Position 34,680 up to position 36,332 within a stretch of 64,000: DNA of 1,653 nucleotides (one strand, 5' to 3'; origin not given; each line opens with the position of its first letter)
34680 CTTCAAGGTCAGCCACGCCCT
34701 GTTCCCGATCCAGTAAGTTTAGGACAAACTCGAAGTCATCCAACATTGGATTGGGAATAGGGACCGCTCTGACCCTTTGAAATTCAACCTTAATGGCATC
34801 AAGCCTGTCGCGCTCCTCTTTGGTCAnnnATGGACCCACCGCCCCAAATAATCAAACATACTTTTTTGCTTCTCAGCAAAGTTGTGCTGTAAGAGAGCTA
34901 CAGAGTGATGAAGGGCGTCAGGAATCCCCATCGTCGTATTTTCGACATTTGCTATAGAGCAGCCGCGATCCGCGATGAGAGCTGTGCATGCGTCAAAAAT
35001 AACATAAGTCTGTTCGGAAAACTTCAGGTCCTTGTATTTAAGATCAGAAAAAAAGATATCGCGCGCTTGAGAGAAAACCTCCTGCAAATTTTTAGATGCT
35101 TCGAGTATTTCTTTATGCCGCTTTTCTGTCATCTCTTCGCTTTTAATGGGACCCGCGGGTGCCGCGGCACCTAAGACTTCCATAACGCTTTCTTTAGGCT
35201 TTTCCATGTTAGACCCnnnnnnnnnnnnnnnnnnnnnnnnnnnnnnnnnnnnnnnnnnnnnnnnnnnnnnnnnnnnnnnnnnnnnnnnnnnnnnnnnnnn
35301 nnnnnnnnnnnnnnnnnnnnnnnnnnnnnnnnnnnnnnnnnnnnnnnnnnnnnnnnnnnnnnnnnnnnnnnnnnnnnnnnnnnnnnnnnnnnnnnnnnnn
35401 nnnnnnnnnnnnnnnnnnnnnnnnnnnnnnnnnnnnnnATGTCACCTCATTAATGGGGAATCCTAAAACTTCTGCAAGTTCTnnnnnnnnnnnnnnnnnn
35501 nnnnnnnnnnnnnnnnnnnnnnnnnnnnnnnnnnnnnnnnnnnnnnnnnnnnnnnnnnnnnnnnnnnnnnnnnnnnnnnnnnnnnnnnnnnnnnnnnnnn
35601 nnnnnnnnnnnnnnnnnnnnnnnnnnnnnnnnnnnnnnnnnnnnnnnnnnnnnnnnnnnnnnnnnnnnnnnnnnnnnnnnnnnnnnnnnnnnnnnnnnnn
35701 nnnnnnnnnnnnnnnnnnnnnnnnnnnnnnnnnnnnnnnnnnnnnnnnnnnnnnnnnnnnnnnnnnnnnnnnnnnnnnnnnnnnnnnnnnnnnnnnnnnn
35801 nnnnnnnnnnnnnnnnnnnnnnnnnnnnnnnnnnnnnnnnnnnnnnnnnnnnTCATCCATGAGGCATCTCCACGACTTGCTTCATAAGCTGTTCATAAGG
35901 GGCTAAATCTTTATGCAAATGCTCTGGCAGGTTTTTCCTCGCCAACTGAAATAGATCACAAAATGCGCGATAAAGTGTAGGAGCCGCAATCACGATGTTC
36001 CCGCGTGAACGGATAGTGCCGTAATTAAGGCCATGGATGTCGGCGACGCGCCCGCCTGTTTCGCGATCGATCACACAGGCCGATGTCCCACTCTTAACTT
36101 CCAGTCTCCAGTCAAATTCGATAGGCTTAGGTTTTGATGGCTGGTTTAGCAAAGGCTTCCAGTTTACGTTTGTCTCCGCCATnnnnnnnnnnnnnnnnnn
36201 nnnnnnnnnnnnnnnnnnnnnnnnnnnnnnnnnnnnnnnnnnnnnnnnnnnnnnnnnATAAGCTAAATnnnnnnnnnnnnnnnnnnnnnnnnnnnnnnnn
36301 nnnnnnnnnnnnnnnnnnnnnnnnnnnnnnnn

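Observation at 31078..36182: Rad50/SbcC/gp46-like ATPase operon ending in an NfeD-like/SPFH lipoprotein pair and an HNH-AP2 endonuclease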

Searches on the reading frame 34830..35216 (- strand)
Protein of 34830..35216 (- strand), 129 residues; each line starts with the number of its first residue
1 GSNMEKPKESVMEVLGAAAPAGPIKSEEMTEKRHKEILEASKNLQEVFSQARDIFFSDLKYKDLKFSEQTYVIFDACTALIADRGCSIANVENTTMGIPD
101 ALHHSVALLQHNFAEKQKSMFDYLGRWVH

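Call 59: search_protein_families(library=pfam, alignment_id=A5, max_evalue=0.01)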
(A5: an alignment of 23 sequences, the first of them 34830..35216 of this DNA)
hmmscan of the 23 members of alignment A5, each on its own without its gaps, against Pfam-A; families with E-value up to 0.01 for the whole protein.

A. member 1, window:34830-35216:- (129 aa): 0 families

B. families by the number of members that match (of 23 scanned): 0 families

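Call 64: predict_structure(alignment_id=A5)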
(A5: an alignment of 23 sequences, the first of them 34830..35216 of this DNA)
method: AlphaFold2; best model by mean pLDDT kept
length: 129 residues; sequences in the alignment: 23
mean_pLDDT: 88.0   pTM: 0.70
mean pLDDT of the five models: 88.0, 86.9, 84.7, 84.7, 84.5
residues with pLDDT >= 90: 90; 70-90: 18; 50-70: 21; < 50: 0
segments of 3 or more residues with pLDDT < 50: none
pLDDT, mean of each block of 10 residues (from residue 1): 65 65 79 95 97 97 97 97 94 92 92 91 82
secondary structure, 60 per line:
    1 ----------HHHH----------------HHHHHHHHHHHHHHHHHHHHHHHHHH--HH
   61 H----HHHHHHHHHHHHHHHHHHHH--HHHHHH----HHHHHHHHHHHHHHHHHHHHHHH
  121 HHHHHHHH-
elements in order: H11-14 H31-56 H66-85 H88-93 H98-128

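Call 66: fold_search(model_id=the predicted structure, library=pdb)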
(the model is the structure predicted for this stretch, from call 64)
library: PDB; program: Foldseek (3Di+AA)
matches with E <= 10: 4; with E <= 0.001: 0
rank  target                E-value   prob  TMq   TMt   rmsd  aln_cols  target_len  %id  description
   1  5f5p_G                6.0e+00  0.05  0.22  0.17  17.8       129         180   16  Molecular Basis for Shroom2 Recognition by Rock1 (released 2016-10-19)
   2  6t5a_A                7.2e+00  0.04  0.19  0.24  20.8       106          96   11  Crystal structure of herpes simplex virus 1 pUL7:pUL51 complex (released 2020-05-20)
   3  4iji_F                8.1e+00  0.04  0.24  0.18  14.6       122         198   13  Crystal structure of a glutathione transferase family member from Psuedomonas fluorescens Pf-5, target EFI-900011, wit (released 2013-02-20)
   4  4iji_E                9.7e+00  0.03  0.26  0.19  14.6       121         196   12  Crystal structure of a glutathione transferase family member from Psuedomonas fluorescens Pf-5, target EFI-900011, wit (released 2013-02-20)

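Call 78: search_solved_structures(query=A5, max_evalue=10, show_alignments=0)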
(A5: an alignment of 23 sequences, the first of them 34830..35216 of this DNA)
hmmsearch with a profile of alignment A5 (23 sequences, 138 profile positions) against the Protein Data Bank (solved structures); distinct sequences matched with E-value up to 10: 1.
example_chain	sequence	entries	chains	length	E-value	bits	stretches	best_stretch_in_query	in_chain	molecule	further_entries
1eq1_A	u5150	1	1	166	2.9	11.2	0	3-74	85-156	APOLIPOPHORIN-III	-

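Call 79: search_protein_families(library=padloc, alignment_id=A5, max_evalue=1)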
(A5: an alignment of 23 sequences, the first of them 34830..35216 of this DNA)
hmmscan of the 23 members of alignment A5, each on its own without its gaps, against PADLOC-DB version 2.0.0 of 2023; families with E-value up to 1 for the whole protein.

A. member 1, window:34830-35216:- (129 aa): 0 families

B. families by the number of members that match (of 23 scanned): 9 families
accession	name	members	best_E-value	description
PDLC00601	ZorA1|ZorA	1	0.00051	MotA/ExbB/TolQ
PDLC04489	PDC-M17A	1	0.004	-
PDLC02822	DpdC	1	0.0052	DpdC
PDLC02819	DpdC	1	0.0058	DpdC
PDLC00650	ZorA3|ZorA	1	0.0072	MotA/ExbB/TolQ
PDLC03316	MTase_II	1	0.0077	Type II methyltransferase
PDLC03320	MTase_II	1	0.012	Type II methyltransferase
PDLC04142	capH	1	0.019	capH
PDLC02426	PprPIWI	1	0.029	-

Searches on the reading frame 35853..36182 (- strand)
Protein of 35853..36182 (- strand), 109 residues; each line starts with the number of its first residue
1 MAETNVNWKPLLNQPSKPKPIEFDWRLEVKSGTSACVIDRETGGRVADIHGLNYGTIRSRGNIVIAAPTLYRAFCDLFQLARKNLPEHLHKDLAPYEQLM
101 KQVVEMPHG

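Call 3: search_protein_families(library=pfam, proteins=[window:35853-36182:-], max_evalue=0.1)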
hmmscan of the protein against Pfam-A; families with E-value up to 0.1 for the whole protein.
window:35853-36182:- (109 aa): 0 families

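Call 4: search_protein_families(library=phrogs, proteins=[window:35853-36182:-], max_evalue=0.01)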
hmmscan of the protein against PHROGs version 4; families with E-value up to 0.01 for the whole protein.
window:35853-36182:- (109 aa): 0 families

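Call 6: search_protein_families(library=padloc, proteins=[window:35853-36182:-], max_evalue=0.01)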
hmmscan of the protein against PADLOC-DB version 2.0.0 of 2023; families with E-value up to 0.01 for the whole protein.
window:35853-36182:- (109 aa): 0 families

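Call 48: search_protein_families(library=ncbifam, proteins=[window:35853-36182:-], max_evalue=0.01)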
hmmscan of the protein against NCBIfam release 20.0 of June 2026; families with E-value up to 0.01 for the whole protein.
window:35853-36182:- (109 aa): 0 families
